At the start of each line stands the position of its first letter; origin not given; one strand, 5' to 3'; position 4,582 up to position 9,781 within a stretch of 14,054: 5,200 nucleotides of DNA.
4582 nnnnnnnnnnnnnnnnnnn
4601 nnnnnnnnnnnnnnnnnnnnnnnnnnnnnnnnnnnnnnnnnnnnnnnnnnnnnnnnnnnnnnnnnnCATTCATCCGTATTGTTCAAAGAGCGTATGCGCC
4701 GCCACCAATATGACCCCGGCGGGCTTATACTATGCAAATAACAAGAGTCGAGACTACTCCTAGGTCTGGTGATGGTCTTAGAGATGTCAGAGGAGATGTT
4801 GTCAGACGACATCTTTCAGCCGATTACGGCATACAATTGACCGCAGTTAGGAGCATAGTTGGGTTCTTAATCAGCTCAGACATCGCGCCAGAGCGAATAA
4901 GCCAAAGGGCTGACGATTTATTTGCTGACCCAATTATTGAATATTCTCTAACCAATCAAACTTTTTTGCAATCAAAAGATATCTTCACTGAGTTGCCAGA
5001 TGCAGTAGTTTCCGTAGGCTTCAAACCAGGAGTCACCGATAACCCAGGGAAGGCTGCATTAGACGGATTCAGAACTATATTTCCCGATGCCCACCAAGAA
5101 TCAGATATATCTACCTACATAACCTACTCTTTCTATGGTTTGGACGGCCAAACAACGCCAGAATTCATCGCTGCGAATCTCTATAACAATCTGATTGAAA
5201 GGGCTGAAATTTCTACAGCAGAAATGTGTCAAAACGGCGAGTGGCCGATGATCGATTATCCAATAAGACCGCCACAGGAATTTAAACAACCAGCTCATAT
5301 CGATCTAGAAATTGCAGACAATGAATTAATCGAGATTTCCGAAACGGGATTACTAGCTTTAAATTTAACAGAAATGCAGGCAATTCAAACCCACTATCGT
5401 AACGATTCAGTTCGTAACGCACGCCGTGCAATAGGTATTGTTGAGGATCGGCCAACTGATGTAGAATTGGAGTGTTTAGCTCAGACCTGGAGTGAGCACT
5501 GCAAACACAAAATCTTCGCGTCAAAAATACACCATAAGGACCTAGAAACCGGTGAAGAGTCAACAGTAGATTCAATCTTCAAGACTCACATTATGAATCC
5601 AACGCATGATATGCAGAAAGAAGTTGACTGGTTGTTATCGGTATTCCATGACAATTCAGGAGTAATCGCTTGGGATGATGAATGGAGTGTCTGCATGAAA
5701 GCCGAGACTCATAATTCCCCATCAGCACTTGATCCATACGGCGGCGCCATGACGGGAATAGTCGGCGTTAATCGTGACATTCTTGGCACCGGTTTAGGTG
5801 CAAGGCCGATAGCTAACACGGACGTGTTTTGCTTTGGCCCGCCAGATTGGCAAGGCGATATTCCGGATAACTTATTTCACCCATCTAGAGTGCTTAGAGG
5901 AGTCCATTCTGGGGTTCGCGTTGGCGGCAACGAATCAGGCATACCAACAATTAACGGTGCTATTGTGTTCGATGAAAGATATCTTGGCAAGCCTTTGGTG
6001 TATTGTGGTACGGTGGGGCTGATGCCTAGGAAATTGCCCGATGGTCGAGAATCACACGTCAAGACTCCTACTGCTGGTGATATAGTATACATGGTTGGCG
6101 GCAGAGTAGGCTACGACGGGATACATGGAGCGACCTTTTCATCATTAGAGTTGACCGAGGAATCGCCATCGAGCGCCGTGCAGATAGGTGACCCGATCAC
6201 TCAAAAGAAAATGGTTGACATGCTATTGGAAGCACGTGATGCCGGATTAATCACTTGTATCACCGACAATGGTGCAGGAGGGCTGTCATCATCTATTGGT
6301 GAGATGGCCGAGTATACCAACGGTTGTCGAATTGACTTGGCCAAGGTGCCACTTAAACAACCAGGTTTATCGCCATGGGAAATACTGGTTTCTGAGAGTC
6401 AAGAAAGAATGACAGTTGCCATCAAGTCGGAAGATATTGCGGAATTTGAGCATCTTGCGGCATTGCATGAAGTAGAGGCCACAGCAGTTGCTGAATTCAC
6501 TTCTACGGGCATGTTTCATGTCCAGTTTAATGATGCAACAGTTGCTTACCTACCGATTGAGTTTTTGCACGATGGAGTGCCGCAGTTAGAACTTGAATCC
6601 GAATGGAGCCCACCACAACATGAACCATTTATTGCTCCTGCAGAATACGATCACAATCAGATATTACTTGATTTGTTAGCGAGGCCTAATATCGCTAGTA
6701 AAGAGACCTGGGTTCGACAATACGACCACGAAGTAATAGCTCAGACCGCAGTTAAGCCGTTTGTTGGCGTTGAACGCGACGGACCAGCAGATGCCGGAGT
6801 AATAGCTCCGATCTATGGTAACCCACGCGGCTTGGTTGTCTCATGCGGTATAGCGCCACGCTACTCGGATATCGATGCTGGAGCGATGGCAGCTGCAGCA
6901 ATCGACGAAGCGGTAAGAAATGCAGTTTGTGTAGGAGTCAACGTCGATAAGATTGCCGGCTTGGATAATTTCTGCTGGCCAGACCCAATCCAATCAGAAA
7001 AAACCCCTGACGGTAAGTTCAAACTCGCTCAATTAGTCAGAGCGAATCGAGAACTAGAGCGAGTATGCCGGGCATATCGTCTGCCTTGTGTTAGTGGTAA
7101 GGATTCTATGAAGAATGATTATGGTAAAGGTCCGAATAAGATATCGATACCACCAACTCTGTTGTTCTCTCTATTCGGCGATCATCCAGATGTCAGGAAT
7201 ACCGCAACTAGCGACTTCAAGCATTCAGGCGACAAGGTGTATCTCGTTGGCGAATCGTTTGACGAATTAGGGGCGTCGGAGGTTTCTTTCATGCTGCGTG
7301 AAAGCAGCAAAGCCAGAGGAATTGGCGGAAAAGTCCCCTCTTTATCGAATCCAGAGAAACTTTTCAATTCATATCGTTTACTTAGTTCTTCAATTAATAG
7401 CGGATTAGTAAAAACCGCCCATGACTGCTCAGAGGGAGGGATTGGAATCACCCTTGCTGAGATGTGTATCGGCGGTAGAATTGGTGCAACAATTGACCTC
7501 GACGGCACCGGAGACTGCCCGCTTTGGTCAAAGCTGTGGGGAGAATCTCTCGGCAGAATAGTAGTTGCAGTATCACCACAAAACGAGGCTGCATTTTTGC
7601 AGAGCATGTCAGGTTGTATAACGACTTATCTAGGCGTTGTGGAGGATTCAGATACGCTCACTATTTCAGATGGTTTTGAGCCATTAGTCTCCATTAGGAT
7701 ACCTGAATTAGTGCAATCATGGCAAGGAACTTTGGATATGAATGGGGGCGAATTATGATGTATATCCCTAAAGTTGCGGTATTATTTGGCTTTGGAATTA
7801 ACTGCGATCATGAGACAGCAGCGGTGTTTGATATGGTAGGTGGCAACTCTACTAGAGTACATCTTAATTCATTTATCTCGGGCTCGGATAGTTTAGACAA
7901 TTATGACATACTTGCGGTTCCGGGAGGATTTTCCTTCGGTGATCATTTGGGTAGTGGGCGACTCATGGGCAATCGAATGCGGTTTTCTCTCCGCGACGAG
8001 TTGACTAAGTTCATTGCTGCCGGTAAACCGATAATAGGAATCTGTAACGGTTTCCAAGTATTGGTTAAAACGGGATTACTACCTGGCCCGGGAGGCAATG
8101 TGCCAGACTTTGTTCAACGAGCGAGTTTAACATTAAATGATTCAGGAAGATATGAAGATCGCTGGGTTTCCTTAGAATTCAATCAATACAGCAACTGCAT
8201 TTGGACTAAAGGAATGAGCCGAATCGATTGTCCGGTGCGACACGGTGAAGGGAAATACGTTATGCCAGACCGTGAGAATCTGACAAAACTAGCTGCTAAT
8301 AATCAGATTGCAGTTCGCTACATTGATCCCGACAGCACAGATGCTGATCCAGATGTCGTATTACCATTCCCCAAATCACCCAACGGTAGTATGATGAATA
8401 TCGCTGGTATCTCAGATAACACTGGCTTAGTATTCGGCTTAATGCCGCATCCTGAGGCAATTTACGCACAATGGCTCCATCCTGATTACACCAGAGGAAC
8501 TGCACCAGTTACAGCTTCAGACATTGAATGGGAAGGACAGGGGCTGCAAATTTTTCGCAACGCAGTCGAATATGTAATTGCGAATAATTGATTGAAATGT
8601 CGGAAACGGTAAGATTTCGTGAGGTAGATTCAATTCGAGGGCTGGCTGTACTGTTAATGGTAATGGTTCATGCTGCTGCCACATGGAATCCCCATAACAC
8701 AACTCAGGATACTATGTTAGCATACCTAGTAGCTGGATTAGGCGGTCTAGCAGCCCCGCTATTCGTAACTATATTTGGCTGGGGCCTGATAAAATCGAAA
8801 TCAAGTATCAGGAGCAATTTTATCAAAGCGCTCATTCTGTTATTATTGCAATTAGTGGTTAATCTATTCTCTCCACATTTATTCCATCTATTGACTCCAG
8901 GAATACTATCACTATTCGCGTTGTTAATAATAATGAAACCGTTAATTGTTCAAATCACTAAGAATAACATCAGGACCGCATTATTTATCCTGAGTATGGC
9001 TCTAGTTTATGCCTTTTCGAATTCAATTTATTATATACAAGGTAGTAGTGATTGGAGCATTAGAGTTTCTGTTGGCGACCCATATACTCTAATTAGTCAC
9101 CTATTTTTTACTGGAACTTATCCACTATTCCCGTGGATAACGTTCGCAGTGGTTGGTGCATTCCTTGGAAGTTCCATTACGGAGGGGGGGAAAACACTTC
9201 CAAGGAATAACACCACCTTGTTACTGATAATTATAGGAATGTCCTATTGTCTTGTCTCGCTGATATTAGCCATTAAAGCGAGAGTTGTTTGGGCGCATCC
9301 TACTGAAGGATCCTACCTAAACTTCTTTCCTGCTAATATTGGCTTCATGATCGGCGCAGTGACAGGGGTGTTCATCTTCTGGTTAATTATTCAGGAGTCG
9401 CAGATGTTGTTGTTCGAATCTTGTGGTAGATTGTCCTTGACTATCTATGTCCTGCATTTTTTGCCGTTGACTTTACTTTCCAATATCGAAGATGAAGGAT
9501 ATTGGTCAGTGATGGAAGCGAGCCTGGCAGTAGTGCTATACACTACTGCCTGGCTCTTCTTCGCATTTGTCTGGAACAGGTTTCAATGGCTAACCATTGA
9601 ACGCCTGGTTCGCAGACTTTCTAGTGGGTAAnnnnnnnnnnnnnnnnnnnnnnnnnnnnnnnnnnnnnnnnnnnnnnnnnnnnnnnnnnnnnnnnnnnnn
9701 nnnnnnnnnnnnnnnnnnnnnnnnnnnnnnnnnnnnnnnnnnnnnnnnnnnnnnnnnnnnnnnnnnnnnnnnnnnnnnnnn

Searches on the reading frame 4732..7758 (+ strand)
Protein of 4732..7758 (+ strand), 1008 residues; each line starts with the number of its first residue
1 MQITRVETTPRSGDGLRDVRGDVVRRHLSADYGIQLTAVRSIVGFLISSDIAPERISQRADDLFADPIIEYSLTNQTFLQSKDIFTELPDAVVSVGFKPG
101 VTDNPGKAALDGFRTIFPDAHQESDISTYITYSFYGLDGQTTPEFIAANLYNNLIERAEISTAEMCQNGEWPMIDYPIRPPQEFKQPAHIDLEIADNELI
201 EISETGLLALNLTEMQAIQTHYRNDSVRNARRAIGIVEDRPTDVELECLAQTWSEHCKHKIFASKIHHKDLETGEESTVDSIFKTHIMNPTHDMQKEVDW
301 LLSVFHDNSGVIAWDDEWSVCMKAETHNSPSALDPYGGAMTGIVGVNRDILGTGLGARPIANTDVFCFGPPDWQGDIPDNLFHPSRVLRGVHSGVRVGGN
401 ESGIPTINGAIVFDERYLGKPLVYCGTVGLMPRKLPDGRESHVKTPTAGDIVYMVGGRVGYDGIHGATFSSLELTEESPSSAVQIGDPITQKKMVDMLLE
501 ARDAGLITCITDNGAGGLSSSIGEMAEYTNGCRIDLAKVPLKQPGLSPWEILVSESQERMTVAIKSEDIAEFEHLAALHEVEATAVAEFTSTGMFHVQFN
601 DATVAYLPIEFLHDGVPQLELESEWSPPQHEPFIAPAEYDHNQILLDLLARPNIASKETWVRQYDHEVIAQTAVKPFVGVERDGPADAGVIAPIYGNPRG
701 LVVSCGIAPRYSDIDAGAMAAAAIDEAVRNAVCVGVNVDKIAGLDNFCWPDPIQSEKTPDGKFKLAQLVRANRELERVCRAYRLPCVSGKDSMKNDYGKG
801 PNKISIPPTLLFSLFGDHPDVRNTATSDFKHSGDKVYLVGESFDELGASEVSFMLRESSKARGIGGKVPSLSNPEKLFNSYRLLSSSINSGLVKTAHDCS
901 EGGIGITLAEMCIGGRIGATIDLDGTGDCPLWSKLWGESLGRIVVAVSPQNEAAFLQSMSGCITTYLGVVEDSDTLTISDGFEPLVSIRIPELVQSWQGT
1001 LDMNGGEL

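Call 3: search_protein_families(library=pfam, proteins=[window:4732-7758:+])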
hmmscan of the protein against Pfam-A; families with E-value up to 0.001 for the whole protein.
window:4732-7758:+ (1008 aa): 3 families
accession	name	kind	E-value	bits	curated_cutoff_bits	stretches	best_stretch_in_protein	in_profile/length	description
PF02769.27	AIRS_C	-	6.7e-48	163.2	23.1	2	448-597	2-153/156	AIR synthase related protein, C-terminal domain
PF00586.29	AIRS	-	8.5e-25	87.8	24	2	307-431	2-112/112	AIR synthase related protein, N-terminal domain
PF18072.6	FGAR-AT_linker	-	2.9e-14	53.7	26.6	1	201-260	3-50/50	Formylglycinamide ribonucleotide amidotransferase linker domain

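Call 10: search_protein_families(library=ncbifam, proteins=[window:4732-7758:+])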
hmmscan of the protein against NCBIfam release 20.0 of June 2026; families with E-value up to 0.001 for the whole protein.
window:4732-7758:+ (1008 aa): 8 families
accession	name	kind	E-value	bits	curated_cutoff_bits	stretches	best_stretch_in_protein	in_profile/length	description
TIGR01736.1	FGAM_synth_II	equivalog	3e-153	511.8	525.75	1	240-1001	16-714/718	phosphoribosylformylglycinamidine synthase subunit PurL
NF002290.1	PRK01213.1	equivalog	4.6e-152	507.7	648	1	236-1001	12-719/723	phosphoribosylformylglycinamidine synthase subunit PurL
NF003672.0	PRK05297.1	equivalog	3.3e-85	286.6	783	1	231-1000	189-985/1290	phosphoribosylformylglycinamidine synthase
TIGR01735.1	FGAM_synt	equivalog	6.1e-74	249.2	1123.05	1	199-1000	158-1001/1307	phosphoribosylformylglycinamidine synthase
NF010690.0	PRK14090.1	equivalog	1.2e-63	215.4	1047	1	305-840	48-517/601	phosphoribosylformylglycinamidine synthase subunit PurL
TIGR01857.1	FGAM-synthase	equivalog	5.5e-63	213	1057.05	2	314-849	308-832/1239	phosphoribosylformylglycinamidine synthase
TIGR01739.1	tegu_FGAM_synt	hypoth_equivalog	6.9e-09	34.2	716.1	1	867-1000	748-882/1206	herpesvirus tegument protein/v-FGAM-synthase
TIGR04049.1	AIR_rel_sll0787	hypoth_equivalog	0.00031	19.9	321.3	0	873-979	188-299/318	sll0787 family AIR synthase-like protein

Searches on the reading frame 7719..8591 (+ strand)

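Call 3: search_protein_families(library=pfam, proteins=[window:7719-8591:+])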
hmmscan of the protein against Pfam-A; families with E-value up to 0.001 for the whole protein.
window:7719-8591:+ (290 aa): 3 families
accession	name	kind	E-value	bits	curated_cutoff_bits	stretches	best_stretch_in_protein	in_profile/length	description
PF13507.12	GATase_5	-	6.9e-73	245.4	27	1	17-286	2-260/260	CobB/CobQ-like glutamine amidotransferase domain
PF07685.20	GATase_3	-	3.9e-06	27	27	1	52-118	29-91/196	CobB/CobQ-like glutamine amidotransferase domain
PF01965.30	DJ-1_PfpI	-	2.1e-05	24.8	26.6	1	59-123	59-115/165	DJ-1/PfpI family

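Call 10: search_protein_families(library=ncbifam, proteins=[window:7719-8591:+])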
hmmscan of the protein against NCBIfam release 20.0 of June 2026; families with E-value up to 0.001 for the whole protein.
window:7719-8591:+ (290 aa): 10 families
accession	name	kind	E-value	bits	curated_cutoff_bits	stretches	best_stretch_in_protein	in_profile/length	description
NF002252.0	PRK01175.1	equivalog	7.3e-62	208.8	298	1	17-260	4-240/261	phosphoribosylformylglycinamidine synthase subunit PurQ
TIGR01737.1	FGAM_synth_I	equivalog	1.3e-51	175.2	177.8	1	18-253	2-211/228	phosphoribosylformylglycinamidine synthase I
NF002957.0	PRK03619.1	equivalog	5.4e-43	146.9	212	1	18-252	2-203/222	phosphoribosylformylglycinamidine synthase subunit PurQ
TIGR01735.1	FGAM_synt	equivalog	1.1e-41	142.3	1123.05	1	16-255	1052-1284/1307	phosphoribosylformylglycinamidine synthase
NF003672.0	PRK05297.1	equivalog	1.5e-40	138.7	783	1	16-285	1036-1288/1290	phosphoribosylformylglycinamidine synthase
TIGR01857.1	FGAM-synthase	equivalog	1.1e-32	112.7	1057.05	1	17-248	978-1215/1239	phosphoribosylformylglycinamidine synthase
TIGR01382.1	PfpI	subfamily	7.5e-05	22.3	139.05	1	40-123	41-115/169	DJ-1/PfpI/YhbO family deglycase/protease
TIGR01739.1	tegu_FGAM_synt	hypoth_equivalog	0.00018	19.6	716.1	1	18-246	934-1170/1206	herpesvirus tegument protein/v-FGAM-synthase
NF001989.1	PRK00784.1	equivalog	0.00047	18.9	273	0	52-117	277-336/480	cobyric acid synthase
NF010608.0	PRK14004.1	equivalog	0.00059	19.6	216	1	52-117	28-87/210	imidazole glycerol phosphate synthase subunit HisH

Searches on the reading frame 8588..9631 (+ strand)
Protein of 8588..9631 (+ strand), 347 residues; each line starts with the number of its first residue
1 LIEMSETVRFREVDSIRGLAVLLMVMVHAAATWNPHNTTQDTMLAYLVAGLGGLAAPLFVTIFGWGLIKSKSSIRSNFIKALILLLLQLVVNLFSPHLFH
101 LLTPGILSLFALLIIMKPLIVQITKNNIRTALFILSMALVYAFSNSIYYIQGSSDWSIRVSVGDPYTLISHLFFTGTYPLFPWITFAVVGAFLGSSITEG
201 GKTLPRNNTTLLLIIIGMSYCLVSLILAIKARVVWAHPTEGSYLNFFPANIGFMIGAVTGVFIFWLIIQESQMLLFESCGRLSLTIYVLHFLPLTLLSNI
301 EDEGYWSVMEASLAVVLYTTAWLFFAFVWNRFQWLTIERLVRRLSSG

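Call 3: search_protein_families(library=pfam, proteins=[window:8588-9631:+])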
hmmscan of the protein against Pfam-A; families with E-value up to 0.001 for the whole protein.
window:8588-9631:+ (347 aa): 2 families
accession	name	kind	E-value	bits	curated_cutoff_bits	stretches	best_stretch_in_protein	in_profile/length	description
PF07786.18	HGSNAT_cat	-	6.2e-15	55.8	22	1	9-203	1-190/222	Heparan-alpha-glucosaminide N-acetyltransferase, catalytic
PF01757.29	Acyl_transf_3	-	2.8e-11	43.5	31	1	12-326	3-321/326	Acyltransferase domain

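Call 10: search_protein_families(library=ncbifam, proteins=[window:8588-9631:+])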
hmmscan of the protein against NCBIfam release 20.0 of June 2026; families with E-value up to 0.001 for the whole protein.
window:8588-9631:+ (347 aa): 0 families
